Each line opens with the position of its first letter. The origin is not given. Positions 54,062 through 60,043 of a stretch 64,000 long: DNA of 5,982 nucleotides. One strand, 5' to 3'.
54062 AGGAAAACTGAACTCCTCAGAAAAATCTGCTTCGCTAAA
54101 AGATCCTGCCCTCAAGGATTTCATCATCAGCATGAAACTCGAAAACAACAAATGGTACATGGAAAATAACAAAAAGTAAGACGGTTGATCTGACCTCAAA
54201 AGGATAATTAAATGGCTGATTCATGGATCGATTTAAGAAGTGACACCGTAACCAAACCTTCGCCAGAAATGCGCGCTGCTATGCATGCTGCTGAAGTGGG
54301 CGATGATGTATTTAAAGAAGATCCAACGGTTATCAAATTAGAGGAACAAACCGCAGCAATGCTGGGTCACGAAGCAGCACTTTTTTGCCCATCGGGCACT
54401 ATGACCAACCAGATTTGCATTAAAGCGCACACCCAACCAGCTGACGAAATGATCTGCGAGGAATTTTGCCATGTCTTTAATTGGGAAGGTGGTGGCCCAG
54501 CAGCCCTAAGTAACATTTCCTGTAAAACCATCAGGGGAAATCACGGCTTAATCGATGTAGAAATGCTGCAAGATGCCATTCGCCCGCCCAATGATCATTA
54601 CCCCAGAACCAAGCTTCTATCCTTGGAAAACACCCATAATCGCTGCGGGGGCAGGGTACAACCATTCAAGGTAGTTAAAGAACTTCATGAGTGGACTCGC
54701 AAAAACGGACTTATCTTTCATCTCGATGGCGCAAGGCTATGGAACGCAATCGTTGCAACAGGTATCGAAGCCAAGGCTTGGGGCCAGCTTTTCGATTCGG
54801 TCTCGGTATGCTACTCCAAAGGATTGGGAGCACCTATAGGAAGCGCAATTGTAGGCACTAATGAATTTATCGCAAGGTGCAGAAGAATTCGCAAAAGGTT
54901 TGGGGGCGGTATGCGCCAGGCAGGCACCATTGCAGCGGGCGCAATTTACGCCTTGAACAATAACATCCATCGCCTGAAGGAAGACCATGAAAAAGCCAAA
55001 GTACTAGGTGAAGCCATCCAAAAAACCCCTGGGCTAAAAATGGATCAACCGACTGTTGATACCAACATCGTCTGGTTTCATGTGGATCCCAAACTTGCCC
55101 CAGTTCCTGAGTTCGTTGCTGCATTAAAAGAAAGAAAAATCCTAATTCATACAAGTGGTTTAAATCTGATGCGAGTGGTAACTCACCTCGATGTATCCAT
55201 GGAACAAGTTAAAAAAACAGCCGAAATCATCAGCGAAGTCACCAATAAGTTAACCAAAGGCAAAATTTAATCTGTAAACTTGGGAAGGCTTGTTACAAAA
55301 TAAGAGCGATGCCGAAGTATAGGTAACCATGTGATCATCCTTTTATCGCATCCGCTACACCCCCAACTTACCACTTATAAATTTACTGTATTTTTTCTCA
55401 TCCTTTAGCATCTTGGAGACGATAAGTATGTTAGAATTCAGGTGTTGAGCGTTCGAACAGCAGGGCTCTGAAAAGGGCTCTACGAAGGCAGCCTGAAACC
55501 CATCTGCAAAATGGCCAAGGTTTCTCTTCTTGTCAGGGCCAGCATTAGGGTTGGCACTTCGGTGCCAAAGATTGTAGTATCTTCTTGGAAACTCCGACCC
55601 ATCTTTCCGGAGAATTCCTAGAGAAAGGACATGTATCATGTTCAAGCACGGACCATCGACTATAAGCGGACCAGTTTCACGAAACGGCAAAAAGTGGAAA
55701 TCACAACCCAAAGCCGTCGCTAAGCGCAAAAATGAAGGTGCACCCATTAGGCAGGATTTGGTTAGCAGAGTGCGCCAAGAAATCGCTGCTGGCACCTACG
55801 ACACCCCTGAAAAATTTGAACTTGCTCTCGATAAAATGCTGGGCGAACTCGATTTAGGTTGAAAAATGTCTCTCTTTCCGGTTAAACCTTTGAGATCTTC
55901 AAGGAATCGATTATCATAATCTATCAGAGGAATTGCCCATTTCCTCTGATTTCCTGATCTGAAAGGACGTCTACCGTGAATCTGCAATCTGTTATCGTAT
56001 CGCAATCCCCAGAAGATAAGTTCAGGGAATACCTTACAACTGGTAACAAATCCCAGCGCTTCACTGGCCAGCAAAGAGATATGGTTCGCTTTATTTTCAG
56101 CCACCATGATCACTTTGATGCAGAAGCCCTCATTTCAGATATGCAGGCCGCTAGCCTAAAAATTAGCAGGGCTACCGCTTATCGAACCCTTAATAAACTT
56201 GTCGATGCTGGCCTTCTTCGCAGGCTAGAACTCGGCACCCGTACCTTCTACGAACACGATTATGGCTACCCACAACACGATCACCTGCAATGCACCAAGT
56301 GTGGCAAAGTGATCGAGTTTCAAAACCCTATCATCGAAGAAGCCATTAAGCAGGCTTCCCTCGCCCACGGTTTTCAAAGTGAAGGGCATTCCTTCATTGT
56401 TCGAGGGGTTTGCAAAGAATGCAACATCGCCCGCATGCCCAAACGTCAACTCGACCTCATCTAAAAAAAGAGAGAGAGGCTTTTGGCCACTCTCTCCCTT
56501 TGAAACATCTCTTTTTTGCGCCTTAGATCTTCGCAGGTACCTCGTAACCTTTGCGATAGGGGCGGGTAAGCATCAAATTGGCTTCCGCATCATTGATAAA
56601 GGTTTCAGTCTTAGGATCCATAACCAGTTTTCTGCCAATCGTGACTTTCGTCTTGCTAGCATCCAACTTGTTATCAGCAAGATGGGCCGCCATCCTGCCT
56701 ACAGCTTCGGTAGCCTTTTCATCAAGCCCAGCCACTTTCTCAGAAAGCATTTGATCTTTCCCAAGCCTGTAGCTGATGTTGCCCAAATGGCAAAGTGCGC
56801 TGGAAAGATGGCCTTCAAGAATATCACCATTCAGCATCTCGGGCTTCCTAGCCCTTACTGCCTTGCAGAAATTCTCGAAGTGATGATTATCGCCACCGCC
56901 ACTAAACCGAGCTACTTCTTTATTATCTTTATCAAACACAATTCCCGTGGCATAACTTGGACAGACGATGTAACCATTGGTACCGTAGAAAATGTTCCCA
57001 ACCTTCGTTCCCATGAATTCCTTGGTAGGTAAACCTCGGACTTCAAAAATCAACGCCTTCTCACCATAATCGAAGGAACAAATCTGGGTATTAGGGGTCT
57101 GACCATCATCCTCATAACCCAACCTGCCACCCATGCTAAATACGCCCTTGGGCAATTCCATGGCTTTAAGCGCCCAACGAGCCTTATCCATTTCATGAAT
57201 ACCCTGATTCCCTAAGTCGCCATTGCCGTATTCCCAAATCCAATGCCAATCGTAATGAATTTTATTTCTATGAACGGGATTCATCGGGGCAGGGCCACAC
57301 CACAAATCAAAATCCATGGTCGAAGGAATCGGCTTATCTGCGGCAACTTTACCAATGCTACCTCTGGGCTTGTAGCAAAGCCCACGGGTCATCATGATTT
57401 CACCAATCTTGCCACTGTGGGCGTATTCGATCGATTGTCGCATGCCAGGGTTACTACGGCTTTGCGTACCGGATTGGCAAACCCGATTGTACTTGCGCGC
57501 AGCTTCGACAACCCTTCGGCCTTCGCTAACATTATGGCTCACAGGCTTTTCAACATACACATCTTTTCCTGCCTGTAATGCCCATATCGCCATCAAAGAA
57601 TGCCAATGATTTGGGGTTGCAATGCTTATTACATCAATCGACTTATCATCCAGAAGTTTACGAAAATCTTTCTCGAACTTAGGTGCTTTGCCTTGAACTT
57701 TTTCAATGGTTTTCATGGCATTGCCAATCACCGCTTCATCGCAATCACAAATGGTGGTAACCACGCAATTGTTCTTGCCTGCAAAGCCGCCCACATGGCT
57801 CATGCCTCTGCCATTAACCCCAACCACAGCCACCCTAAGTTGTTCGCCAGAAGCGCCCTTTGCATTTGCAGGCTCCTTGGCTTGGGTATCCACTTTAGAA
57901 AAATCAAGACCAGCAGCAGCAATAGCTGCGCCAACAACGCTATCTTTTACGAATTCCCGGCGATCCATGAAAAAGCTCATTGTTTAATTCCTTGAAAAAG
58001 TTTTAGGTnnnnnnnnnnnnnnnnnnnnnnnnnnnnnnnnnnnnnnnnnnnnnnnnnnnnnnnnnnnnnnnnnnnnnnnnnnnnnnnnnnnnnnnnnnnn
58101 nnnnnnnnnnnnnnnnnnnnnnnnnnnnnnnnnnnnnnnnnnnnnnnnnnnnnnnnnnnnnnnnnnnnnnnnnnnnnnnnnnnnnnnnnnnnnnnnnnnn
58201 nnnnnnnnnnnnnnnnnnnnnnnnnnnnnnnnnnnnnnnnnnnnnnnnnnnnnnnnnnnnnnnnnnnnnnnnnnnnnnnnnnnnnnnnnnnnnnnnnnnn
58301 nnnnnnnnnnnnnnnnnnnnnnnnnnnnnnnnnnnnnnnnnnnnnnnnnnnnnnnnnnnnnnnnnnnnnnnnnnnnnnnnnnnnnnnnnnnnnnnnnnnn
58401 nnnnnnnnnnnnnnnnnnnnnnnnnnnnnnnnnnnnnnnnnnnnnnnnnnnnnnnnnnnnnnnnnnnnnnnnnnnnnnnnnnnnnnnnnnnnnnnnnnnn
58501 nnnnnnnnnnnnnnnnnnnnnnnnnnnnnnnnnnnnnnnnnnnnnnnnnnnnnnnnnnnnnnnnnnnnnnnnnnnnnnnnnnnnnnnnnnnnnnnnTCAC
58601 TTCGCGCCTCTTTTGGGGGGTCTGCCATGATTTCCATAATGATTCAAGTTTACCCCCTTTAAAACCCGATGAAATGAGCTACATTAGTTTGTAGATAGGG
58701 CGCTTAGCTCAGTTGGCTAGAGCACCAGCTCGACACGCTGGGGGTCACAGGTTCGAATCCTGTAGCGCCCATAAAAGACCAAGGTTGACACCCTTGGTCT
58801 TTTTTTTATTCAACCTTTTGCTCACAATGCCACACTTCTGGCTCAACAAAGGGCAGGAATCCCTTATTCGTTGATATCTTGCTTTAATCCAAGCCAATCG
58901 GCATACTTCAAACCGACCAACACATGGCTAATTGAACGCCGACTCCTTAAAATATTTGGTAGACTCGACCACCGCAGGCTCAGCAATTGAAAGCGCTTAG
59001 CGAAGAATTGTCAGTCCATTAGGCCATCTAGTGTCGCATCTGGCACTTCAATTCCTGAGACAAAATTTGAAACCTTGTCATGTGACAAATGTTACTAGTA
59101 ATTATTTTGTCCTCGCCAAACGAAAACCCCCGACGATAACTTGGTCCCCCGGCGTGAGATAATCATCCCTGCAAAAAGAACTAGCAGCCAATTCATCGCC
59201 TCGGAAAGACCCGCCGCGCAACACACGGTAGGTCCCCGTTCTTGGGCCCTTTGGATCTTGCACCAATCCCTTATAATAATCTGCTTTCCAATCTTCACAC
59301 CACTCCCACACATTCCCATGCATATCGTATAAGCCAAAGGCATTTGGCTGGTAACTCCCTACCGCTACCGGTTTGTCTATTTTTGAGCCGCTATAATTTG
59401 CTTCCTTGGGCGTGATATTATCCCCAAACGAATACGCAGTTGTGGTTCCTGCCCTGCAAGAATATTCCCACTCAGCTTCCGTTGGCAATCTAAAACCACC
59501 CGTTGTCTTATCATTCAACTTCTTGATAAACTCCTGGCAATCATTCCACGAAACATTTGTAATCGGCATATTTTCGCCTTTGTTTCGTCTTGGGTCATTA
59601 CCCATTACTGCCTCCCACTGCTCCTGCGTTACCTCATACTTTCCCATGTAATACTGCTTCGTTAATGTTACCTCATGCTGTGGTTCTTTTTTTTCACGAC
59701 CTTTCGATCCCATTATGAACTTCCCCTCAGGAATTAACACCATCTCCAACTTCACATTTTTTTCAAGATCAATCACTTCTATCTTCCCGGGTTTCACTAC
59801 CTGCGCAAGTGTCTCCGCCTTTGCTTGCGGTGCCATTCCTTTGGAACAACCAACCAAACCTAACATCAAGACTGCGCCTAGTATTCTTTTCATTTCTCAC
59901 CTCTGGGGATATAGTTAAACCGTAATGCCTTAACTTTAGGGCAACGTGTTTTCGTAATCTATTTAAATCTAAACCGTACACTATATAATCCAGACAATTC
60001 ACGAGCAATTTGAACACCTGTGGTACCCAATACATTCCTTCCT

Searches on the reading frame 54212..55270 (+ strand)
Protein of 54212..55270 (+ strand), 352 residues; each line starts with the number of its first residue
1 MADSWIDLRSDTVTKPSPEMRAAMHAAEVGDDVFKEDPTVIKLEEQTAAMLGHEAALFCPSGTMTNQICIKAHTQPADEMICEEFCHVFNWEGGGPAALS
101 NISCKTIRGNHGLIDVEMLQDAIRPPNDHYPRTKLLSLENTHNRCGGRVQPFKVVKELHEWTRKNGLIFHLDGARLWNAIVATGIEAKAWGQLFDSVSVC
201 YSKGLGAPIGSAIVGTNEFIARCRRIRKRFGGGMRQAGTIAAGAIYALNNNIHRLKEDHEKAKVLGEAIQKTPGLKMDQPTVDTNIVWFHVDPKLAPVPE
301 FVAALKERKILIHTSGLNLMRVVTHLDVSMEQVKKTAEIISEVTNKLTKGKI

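Call 72: search_protein_families(library=pfam, proteins=[window:54212-55270:+], max_evalue=0.001)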
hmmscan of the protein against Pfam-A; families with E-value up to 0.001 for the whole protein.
window:54212-55270:+ (352 aa): 1 family
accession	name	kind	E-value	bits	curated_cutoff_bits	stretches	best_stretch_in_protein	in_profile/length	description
PF01212.27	Beta_elim_lyase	-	1.1e-97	327.2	27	1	7-290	1-286/288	Beta-eliminating lyase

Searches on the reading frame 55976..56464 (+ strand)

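Call 72: search_protein_families(library=pfam, proteins=[window:55976-56464:+], max_evalue=0.001)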
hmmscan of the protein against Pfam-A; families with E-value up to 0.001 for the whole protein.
window:55976-56464:+ (162 aa): 3 families
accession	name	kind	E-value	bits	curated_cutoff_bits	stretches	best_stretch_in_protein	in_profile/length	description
PF01475.25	FUR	-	2.9e-23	82.7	23.1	1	26-140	3-118/121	Ferric uptake regulator family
PF12840.13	HTH_20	-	9.1e-05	22.8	27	1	59-82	26-49/51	Helix-turn-helix domain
PF01978.25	TrmB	-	0.00042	20.5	25.6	1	60-93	31-63/68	Sugar-specific transcriptional regulator TrmB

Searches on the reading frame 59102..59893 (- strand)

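Call 3: search_protein_families(library=pfam, proteins=[window:59102-59893:-], max_evalue=0.01)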
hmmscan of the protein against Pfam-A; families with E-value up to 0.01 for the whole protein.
window:59102-59893:- (263 aa): 1 family
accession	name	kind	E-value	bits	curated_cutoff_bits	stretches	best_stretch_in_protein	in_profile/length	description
PF03781.23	FGE-sulfatase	-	6.3e-47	160.8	23.3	1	50-261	4-255/255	Sulfatase-modifying factor enzyme 1-like domain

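Call 4: search_protein_families(library=ncbifam, proteins=[window:59102-59893:-], max_evalue=0.01)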
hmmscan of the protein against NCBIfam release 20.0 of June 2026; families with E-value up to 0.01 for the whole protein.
window:59102-59893:- (263 aa): 8 families
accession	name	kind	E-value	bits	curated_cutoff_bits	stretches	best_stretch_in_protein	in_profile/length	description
NF051459.1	pyoverdine_PvdO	equivalog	7.7e-33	113.7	500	2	99-246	108-264/280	dihydropyoverdine dehydrogenase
TIGR03525.2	GldK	equivalog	6e-23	81.8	350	2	121-231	243-376/408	T9SS ring complex lipoprotein PorK/GldK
TIGR02171.1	Fb_sc_TIGR02171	subfamily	1.5e-17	62.9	544.35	2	131-245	156-263/912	TIGR02171 family lipoprotein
TIGR03440.2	egtB_TIGR03440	equivalog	9.9e-17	61.1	360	1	108-260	273-413/413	ergothioneine biosynthesis protein EgtB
TIGR03524.1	GldJ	equivalog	1.1e-12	47.5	458.2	2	165-213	327-371/559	gliding motility lipoprotein GldJ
NF041186.1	SenA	equivalog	7.3e-12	45.3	420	1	90-260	253-381/382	selenoneine synthase SenA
TIGR04344.1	ovoA_Nterm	equivalog_domain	1.9e-07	30.4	400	1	113-202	299-383/444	5-histidylcysteine sulfoxide synthase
TIGR03530.1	GldJ_short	equivalog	3.5e-06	26.2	382.9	0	177-201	291-315/396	gliding motility lipoprotein GldJ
